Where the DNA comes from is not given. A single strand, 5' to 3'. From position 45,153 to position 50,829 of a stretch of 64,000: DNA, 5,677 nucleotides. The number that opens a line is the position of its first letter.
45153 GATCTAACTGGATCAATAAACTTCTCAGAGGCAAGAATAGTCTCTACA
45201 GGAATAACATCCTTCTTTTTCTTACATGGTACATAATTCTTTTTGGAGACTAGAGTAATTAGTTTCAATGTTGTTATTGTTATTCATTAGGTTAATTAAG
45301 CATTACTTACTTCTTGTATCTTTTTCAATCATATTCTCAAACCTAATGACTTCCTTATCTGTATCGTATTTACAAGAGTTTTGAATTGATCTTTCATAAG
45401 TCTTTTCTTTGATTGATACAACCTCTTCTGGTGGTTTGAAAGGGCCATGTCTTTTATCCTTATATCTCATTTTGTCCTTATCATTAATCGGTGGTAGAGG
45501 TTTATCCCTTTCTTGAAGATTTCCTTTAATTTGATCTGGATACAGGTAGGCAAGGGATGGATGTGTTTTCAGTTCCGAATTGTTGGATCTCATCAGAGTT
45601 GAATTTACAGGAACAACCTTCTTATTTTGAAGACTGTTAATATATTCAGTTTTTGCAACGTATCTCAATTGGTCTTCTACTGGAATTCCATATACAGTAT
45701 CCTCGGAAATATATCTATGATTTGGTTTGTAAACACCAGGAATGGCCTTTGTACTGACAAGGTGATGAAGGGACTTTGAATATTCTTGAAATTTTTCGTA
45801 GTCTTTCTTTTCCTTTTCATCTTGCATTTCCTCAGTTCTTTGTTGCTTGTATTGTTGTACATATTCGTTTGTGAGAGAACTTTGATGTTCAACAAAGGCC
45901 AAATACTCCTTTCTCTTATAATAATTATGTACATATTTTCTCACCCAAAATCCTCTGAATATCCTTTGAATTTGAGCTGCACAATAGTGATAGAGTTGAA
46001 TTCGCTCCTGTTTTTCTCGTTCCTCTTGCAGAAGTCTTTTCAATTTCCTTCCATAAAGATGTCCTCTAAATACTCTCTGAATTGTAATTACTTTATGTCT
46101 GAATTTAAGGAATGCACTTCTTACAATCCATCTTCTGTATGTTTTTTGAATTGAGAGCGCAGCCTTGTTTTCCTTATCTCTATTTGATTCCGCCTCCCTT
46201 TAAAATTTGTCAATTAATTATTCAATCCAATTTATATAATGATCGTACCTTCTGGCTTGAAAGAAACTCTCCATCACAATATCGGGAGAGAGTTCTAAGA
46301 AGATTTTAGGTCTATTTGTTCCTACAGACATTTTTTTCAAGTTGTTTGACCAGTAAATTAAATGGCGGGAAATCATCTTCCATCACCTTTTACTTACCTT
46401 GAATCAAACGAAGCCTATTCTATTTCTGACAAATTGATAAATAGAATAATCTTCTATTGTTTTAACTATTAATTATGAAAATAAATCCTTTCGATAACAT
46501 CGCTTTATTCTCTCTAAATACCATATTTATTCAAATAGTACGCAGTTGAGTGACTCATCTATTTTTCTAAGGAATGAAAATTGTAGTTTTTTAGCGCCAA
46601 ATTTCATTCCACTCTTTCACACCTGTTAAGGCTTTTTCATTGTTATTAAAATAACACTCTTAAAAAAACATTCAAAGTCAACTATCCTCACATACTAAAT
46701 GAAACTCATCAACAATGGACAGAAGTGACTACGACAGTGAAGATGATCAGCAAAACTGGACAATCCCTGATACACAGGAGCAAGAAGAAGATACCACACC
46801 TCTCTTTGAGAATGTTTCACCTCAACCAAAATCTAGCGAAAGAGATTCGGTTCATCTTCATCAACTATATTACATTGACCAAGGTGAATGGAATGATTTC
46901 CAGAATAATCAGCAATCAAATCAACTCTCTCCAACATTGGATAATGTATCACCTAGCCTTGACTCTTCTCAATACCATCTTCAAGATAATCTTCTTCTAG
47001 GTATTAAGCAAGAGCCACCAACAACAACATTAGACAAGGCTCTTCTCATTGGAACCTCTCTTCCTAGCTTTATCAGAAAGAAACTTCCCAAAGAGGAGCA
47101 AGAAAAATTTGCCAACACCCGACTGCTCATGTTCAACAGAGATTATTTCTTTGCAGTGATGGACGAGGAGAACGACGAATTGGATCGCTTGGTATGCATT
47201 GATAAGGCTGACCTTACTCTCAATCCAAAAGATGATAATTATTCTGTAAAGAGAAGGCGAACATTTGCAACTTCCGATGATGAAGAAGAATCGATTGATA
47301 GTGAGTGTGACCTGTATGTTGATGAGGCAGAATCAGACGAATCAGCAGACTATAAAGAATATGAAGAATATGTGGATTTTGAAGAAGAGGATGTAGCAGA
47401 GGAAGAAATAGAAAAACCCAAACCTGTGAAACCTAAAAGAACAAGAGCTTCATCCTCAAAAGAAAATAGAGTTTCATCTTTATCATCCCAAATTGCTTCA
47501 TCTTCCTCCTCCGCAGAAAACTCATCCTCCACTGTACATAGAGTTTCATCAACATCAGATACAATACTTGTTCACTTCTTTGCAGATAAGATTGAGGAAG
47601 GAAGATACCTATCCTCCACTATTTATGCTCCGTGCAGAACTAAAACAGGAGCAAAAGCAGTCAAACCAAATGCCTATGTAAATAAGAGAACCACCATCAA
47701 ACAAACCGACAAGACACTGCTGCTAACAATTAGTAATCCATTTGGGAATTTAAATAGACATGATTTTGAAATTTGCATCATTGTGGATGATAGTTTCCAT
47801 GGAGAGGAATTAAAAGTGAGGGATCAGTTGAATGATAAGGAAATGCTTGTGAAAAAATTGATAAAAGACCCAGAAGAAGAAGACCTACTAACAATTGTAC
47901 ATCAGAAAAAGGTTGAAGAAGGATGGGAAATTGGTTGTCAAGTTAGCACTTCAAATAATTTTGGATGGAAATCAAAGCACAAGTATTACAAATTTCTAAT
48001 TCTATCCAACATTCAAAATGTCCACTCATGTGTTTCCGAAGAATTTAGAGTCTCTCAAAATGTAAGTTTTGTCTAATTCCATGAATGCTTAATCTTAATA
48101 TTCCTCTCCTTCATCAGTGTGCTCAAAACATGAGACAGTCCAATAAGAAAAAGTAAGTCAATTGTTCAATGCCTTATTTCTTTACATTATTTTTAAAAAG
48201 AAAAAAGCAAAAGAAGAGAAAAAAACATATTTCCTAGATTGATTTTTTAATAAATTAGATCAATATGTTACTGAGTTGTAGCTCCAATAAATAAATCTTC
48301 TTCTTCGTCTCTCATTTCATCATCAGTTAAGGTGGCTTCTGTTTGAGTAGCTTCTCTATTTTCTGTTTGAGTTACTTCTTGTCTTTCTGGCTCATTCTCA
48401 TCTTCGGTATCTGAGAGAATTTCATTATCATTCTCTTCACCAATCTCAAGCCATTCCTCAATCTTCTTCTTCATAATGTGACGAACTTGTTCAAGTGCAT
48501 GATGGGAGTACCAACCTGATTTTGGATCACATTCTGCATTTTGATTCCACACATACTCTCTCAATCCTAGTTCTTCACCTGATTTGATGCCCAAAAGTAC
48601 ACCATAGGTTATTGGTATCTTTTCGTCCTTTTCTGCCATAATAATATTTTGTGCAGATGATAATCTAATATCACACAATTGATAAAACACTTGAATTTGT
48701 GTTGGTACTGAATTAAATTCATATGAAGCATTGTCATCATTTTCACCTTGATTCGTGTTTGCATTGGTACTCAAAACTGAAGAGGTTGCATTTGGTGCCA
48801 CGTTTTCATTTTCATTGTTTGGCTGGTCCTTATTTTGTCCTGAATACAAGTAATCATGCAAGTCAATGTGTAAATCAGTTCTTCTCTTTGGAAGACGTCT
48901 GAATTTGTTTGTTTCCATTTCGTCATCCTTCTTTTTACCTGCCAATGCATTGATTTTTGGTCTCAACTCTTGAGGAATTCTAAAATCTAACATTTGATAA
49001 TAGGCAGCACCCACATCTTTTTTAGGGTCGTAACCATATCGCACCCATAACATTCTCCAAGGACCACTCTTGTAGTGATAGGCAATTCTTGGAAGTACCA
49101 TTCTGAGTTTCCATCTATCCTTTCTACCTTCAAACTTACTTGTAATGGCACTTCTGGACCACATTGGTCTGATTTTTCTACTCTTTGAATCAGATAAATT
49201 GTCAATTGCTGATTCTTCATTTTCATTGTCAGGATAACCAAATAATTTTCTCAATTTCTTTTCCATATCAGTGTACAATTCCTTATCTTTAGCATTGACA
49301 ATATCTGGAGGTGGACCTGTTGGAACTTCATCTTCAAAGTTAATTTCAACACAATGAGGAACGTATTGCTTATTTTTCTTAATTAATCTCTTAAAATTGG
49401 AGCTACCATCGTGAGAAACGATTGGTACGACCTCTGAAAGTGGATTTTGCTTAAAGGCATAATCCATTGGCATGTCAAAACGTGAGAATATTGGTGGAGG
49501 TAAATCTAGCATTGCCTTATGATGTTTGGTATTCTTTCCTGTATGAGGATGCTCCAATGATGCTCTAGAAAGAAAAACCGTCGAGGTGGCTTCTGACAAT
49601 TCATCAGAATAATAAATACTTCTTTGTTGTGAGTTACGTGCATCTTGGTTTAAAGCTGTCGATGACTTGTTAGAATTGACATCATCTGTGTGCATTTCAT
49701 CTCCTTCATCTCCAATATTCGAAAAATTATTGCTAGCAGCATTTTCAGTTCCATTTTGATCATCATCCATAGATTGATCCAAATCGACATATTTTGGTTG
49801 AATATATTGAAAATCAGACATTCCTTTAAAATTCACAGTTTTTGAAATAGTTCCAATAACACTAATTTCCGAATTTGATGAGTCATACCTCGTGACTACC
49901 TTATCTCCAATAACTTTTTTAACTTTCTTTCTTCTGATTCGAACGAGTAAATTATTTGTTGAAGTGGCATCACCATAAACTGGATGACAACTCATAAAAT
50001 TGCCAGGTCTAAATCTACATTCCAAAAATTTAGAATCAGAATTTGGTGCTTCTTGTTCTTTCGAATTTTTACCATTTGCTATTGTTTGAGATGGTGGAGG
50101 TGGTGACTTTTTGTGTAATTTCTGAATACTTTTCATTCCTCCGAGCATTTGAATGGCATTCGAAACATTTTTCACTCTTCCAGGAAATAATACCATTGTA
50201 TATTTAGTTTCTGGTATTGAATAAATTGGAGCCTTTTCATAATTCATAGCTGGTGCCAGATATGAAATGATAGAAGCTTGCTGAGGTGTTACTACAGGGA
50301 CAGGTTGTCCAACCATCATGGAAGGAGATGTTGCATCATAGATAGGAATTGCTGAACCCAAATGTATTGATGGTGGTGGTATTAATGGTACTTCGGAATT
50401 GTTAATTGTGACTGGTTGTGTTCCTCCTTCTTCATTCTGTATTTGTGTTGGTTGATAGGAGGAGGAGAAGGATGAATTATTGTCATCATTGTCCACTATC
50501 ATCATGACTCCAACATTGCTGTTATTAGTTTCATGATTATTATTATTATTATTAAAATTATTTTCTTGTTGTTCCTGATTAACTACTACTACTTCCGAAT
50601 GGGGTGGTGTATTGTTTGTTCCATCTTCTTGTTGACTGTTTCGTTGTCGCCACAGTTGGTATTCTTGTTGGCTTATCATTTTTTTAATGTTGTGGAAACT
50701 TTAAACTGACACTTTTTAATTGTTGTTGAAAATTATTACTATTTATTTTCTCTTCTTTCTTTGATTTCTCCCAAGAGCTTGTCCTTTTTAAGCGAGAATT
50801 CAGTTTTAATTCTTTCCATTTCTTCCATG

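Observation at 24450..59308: Recurrent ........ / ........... (E2F-type) motif just upstream of four start codons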

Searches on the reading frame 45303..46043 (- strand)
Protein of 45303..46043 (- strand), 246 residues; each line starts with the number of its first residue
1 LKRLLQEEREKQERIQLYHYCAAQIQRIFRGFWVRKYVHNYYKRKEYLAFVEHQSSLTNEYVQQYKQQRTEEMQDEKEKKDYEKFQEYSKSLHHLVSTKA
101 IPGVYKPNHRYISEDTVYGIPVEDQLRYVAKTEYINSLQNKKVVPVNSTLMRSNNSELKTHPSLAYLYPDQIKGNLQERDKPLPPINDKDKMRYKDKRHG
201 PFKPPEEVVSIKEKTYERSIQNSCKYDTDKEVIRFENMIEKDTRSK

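Call 12: search_protein_families(library=pfam, proteins=[window:45303-46043:-], max_evalue=0.01)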
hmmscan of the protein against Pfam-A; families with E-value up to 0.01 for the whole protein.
window:45303-46043:- (246 aa): 1 family
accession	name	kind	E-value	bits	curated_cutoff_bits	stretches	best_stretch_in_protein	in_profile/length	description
PF00612.33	IQ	-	0.0062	16.7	20.3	0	21-38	3-20/21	IQ calmodulin-binding motif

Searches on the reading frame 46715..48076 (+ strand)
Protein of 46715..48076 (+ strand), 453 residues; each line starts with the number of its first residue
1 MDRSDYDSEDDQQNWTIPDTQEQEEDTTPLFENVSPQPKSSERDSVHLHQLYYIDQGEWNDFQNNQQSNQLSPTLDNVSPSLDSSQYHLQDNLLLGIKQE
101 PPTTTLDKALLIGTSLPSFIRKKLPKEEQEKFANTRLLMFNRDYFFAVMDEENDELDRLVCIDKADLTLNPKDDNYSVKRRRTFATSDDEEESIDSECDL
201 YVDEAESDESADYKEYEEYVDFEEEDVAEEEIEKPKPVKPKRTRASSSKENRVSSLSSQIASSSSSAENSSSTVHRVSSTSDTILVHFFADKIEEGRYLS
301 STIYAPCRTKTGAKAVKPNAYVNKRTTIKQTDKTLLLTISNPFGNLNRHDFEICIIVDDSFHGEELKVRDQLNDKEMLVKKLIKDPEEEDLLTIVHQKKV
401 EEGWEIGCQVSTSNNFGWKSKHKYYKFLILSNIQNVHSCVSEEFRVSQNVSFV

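Call 12: search_protein_families(library=pfam, proteins=[window:46715-48076:+], max_evalue=0.01)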
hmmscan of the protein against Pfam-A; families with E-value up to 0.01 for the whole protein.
window:46715-48076:+ (453 aa): 0 families

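Call 38: search_solved_structures(query=window:46715-48076:+, max_evalue=1)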
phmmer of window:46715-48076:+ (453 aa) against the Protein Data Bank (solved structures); distinct sequences matched with E-value up to 1: 4.
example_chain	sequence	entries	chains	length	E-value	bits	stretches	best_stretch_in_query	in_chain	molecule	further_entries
5z67_A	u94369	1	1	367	0.029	16.7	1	348-430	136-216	DNA replication and repair protein RecF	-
5z69_A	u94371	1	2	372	0.03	16.7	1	348-430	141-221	DNA replication and repair protein RecF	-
5z68_A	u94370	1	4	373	0.03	16.7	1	348-430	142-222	DNA replication and repair protein RecF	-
1ckr_A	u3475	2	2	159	0.28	13.4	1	318-377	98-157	HEAT SHOCK SUBSTRATE BINDING DOMAIN OF HSC-70 | PROTEIN (HEAT SHOCK COGNATE 70 KD PROTEIN 1)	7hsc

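Call 48: search_protein_families(library=pfam, proteins=[window:46715-48076:+], max_evalue=10)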
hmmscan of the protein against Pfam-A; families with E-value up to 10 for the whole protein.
window:46715-48076:+ (453 aa): 1 family
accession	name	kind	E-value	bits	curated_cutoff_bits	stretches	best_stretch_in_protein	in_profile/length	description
PF19242.4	Zn_finger_prot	-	0.37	11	30.1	1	179-255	16-91/268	Putative zinc finger protein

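Call 80: search_protein_representatives(protein=window:46715-48073:+)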
Query: 453 residues. Proteins with E-value up to 0.001 (for the whole library): 8; up to 1e-10: 5; up to 1e-30: 1. The best 8 are listed.
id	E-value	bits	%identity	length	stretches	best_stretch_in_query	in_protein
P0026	1.2e-295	996.4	100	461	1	1-450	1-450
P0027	1.2e-27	113.5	46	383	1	303-451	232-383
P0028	6.4e-23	98.0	40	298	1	299-452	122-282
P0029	1.1e-20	90.6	42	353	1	299-451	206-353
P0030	9.5e-13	64.5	38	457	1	274-451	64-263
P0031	1.1e-05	41.2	29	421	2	298-448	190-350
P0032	2.9e-05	39.8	28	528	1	173-448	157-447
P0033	1.7e-04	37.3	29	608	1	234-447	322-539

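Call 81: list_cluster_members(proteins=[P0026, P0027, P0028, P0029, P0030, P0031, P0032, P0033])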
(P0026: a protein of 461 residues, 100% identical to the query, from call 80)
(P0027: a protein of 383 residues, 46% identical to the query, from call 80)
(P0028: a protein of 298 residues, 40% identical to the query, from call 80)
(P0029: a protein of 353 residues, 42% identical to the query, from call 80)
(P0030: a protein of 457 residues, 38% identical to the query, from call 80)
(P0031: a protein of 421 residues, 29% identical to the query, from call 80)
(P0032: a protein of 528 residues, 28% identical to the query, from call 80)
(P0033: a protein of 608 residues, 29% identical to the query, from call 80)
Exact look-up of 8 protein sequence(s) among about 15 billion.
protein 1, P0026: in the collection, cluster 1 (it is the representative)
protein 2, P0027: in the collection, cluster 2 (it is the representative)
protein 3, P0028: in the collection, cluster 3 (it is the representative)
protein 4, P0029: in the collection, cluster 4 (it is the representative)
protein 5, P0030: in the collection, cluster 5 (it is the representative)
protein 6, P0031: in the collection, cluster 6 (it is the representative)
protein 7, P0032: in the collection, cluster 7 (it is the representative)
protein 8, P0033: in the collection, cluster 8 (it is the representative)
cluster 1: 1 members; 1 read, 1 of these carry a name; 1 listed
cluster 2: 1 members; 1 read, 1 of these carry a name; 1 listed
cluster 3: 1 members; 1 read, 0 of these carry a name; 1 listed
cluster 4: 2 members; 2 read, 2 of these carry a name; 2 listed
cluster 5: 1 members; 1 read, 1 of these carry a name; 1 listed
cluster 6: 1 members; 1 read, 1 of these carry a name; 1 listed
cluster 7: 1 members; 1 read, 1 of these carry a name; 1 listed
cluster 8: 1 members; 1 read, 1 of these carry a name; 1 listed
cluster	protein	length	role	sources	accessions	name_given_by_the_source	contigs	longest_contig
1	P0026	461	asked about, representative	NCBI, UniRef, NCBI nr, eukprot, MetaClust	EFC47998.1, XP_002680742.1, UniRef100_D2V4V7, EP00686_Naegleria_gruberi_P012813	predicted protein [Naegleria gruberi] | Predicted protein n=1 Tax=Naegleria gruberi TaxID=5762 RepID=D2V4V7_NAEGR | uncharacterized protein NAEGRDRAFT_46726 [Naegleria gruberi]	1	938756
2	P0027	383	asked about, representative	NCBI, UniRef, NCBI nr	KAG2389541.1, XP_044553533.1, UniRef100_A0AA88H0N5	hypothetical protein C9374_014101 [Naegleria lovaniensis] | Uncharacterized protein n=1 Tax=Naegleria lovaniensis TaxID=51637 RepID=A0AA88H0N5_NAELO | uncharacterized protein C9374_014101 [Naegleria lovaniensis]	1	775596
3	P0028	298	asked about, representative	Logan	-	-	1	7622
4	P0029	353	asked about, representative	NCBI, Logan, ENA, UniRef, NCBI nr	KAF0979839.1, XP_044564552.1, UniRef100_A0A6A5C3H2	hypothetical protein FDP41_000992 [Naegleria fowleri] | Uncharacterized protein n=1 Tax=Naegleria fowleri TaxID=5763 RepID=A0A6A5C3H2_NAEFO | uncharacterized protein FDP41_000992 [Naegleria fowleri]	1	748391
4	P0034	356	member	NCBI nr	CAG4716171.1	unnamed protein product [Naegleria fowleri]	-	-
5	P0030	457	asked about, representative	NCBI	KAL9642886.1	hypothetical protein ABK040_010582 [Willaertia magna]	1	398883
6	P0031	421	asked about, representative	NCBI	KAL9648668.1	hypothetical protein ABK040_016297 [Willaertia magna]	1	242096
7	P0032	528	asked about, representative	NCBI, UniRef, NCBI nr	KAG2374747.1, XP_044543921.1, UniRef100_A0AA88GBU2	hypothetical protein C9374_010491 [Naegleria lovaniensis] | Uncharacterized protein n=1 Tax=Naegleria lovaniensis TaxID=51637 RepID=A0AA88GBU2_NAELO | uncharacterized protein C9374_010491 [Naegleria lovaniensis]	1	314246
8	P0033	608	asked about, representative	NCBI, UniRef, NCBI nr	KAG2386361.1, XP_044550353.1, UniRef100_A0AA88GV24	hypothetical protein C9374_002807 [Naegleria lovaniensis] | Uncharacterized protein n=1 Tax=Naegleria lovaniensis TaxID=51637 RepID=A0AA88GV24_NAELO | uncharacterized protein C9374_002807 [Naegleria lovaniensis]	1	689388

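Call 82: find_encoding_contigs(protein=P0027, flank=10000, max_places=1)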
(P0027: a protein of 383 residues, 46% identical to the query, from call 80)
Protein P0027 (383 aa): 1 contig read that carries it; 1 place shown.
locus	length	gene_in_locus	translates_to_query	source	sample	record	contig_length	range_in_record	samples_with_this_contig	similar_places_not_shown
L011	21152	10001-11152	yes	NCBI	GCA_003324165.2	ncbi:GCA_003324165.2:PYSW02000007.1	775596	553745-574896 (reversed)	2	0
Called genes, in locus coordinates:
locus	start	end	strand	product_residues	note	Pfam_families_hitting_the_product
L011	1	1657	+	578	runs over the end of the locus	PF08154:NLE, PF25173:Beta-prop_WDR3_1st, PF24814:WD40_Prp19, PF25174:Beta-prop_THOC3, PF25175:Beta-prop_WDR5, PF00400:WD40, PF23381:Beta-prop_IFT122_1st, PF24017:Beta-prop_SCAP, +23 more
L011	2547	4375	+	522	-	PF02055:Glyco_hydro_30, PF17189:Glyco_hydro_30C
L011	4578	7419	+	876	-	-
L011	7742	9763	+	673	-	PF00012:HSP70, PF06723:MreB_Mbl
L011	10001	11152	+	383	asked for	-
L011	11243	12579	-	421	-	PF03417:AAT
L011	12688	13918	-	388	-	PF11227:DUF3025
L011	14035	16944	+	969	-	PF14700:RPOL_N, PF00940:RNA_pol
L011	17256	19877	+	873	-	PF05228:CHASE4, PF00615:RGS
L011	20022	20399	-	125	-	-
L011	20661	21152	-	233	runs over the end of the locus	-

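Call 83: find_encoding_contigs(protein=P0029, flank=10000, max_places=1)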
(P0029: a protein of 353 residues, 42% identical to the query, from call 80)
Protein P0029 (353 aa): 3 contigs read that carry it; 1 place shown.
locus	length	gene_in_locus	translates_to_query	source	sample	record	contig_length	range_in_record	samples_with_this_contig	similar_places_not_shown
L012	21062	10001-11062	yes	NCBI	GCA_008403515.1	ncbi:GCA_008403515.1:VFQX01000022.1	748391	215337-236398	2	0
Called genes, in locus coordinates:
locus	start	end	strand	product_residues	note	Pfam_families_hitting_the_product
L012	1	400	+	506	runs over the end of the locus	PF27933:CCDC61_N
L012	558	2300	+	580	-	PF08154:NLE, PF24814:WD40_Prp19, PF25174:Beta-prop_THOC3, PF25175:Beta-prop_WDR5, PF00400:WD40, PF25174:Beta-prop_THOC3, PF23381:Beta-prop_IFT122_1st, PF24017:Beta-prop_SCAP, +25 more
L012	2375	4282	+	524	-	PF02055:Glyco_hydro_30, PF17189:Glyco_hydro_30C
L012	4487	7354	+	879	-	-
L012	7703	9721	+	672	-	PF00012:HSP70, PF06723:MreB_Mbl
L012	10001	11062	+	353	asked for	-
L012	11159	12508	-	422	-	PF03417:AAT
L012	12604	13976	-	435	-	PF11227:DUF3025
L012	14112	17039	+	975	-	PF14700:RPOL_N, PF00940:RNA_pol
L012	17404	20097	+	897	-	PF05228:CHASE4, PF00615:RGS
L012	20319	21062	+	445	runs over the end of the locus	PF05631:MFS_5, PF07690:MFS_1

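Call 88: search_protein_families(library=pfam, proteins=[L011:4578-5738:+, L011:6023-6502:+, L011:6517-6729:+, L011:6778-7416:+, P0027, P0030], max_evalue=1)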
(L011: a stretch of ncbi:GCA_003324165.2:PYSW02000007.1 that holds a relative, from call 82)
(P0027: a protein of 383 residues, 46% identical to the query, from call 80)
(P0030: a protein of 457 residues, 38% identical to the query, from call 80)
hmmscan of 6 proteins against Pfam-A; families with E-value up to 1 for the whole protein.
L011:4578-5738:+ (387 aa): 1 family
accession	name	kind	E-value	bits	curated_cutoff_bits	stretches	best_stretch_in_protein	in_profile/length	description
PF23538.1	Teneurin_ABD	-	0.032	14.7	27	1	231-280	19-68/115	Teneurin antibiotic-binding-like domain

L011:6023-6502:+ (160 aa): 8 families
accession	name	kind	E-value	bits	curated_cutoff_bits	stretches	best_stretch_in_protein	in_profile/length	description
PF25785.1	TPR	-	0.0017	19.1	27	1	94-142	3-51/110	Nucleoprotein TPR-like domain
PF04899.17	MbeD_MobD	-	0.043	14.4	21.6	1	90-129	27-66/70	MbeD/MobD like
PF25166.1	CoiA_C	-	0.062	13.6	21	1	24-78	93-146/149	Competence protein CoiA, C-terminal domain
PF01166.23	TSC22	-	0.36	11.5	30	0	93-111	23-41/57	TSC-22/dip/bun family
PF02970.22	TBCA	-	0.39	11.5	30.3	1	57-136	17-87/99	Tubulin binding cofactor A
PF09351.15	DUF1993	-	0.47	10.9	23.4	0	115-159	47-91/161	Domain of unknown function (DUF1993)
PF24237.1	INO80E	-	0.82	10.5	27.8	1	95-122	8-35/48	INO80 complex subunit E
PF06785.16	UPF0242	-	1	9.9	33.5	1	51-157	53-159/194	Uncharacterised protein family (UPF0242) N-terminus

L011:6517-6729:+ (71 aa): 0 families

L011:6778-7416:+ (213 aa): 1 family
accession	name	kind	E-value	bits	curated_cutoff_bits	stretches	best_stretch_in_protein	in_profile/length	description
PF00612.33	IQ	-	0.00034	20.6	20.3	1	53-71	2-20/21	IQ calmodulin-binding motif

P0027 (383 aa): 0 families

P0030 (457 aa): 0 families

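Call 89: search_solved_structures(query=L011:4578-5738:+, max_evalue=0.1)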
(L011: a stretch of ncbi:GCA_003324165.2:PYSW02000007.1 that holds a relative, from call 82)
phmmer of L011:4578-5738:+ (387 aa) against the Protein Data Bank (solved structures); distinct sequences matched with E-value up to 0.1: 0.

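Call 103: predict_structure(alignment_id=A4)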
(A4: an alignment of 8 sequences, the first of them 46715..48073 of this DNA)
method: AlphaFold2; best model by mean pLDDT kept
length: 453 residues; sequences in the alignment: 8
mean_pLDDT: 58.7   pTM: 0.42
mean pLDDT of the five models: 58.7, 54.9, 54.6, 51.3, 50.6
residues with pLDDT >= 90: 74; 70-90: 90; 50-70: 70; < 50: 219
segments of 3 or more residues with pLDDT < 50: 1-6, 12-17, 20-24, 26-72, 74-79, 81-109, 168-281, 415-420
pLDDT, mean of each block of 10 residues (from residue 1): 48 48 46 41 35 33 34 39 32 30 39 62 70 62 65 72 55 36 36 43 40 45 45 44 34 31 32 31 69 68 91 86 66 92 87 92 88 86 82 93 93 52 90 90 87 66
secondary structure, 60 per line:
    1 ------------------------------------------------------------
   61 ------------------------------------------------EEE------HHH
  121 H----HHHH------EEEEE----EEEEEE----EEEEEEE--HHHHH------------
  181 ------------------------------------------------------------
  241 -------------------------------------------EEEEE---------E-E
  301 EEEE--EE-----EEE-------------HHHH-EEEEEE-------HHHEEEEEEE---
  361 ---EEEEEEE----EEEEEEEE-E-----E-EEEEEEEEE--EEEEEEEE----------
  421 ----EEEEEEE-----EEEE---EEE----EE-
elements in order: E109-111 H118-121 H126-129 E136-140 E145-150 E155-161 H164-168 E284-288 E300-304 E314-316 H330-333 E335-340 E351-357 E364-370 E375-382 E392-400 E403-410 E425-431 E437-440 E444-446

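Call 105: fold_search(model_id=the predicted structure, library=pdb)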
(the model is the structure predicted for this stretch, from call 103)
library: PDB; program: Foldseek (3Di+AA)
matches with E <= 10: 1224; with E <= 0.001: 0
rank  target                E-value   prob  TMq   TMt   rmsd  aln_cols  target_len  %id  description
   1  8tnl_A                1.6e-03  0.99  0.17  0.49   8.1       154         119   14  CryoEM structure of H7 hemagglutinin from A/Shanghai2/2013 H7N9 in complex with a human neutralizing antibody H7.HK1 (released 2024-05-15)
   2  9l8z_F                3.2e-03  0.99  0.17  0.46   8.6       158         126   13  The complex structure of antibody CF22 bound to the hemagglutinin of influenza B virus (released 2026-02-18)
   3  8jqm_H                4.2e-03  0.99  0.18  0.48   8.7       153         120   12  CryoEM structure of sNS1 complexed with Fab 4F10 (released 2024-12-18)
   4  9bdf_C                4.2e-03  0.97  0.16  0.43   8.9       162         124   12  Influenza A virus Hemagglutinin H3/Darwin/6/2021 in complex with Fab ADI-85666 (released 2024-11-13)
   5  9nvg_H                4.5e-03  0.97  0.17  0.43   8.7       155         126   14  Structure of SARS-CoV-2 BA.1 spike RBD bound to COV2-3835 Fab (released 2026-02-25)
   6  9btl_H                5.0e-03  0.97  0.17  0.42   8.8       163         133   12  Cryo-EM structure of rhesus antibody 41328-a.01 in complex with HIV-1 Env BG505 DS-SOSIP (released 2025-05-21)
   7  8tm1_H                8.7e-03  0.90  0.16  0.41   8.3       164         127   12  Antibody N3-1 bound to RBDs in the up and down conformations (released 2024-01-17)
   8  9bdf_B                8.7e-03  0.87  0.15  0.39  10.0       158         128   13  Influenza A virus Hemagglutinin H3/Darwin/6/2021 in complex with Fab ADI-85666 (released 2024-11-13)
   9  9yok_D                9.7e-03  0.97  0.17  0.32   8.8       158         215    9  Fab-14/SARS-CoV-2 D614G spike complex, Mode I conformation (released 2026-03-18)
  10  9bdf_E                9.7e-03  0.96  0.17  0.46   8.6       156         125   13  Influenza A virus Hemagglutinin H3/Darwin/6/2021 in complex with Fab ADI-85666 (released 2024-11-13)
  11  8pmw_G                1.0e-02  0.97  0.17  0.49   8.6       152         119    9  HEV gt3 P domain in complex with glycan-sensitive nAb p60.1 (released 2024-07-10)
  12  8pmw_B                1.0e-02  0.97  0.18  0.49   8.7       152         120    9  HEV gt3 P domain in complex with glycan-sensitive nAb p60.1 (released 2024-07-10)
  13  9mqd_H                1.0e-02  0.96  0.17  0.46   5.8       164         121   11  Cryo-EM structure of hemagglutinin H5N1 in complex with Fab 310-12D03 (released 2025-08-13)
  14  7m8l_M                1.1e-02  0.97  0.18  0.48   8.7       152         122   14  EBOV GP bound to rEBOV-442 and rEBOV-515 Fabs (released 2021-11-10)
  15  7sht_K                1.4e-02  0.90  0.16  0.45   6.7       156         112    5  Structure of a partially disrupted IgE high affinity receptor complex bound to an omalizumab variant (released 2021-12-15)
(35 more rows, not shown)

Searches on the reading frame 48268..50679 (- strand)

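Call 21: search_protein_families(library=pfam, proteins=[window:48268-50679:-], max_evalue=0.01)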
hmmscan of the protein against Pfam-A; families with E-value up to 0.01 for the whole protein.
window:48268-50679:- (803 aa): 2 families
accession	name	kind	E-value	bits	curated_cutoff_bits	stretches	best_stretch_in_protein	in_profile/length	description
PF09734.15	Tau95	-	1.8e-36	126.5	23.7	1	393-567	2-144/144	RNA polymerase III transcription factor (TF)IIIC subunit HTH domain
PF17682.6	Tau95_N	-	3.7e-26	92.2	23.1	1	162-292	2-120/121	Tau95 Triple barrel domain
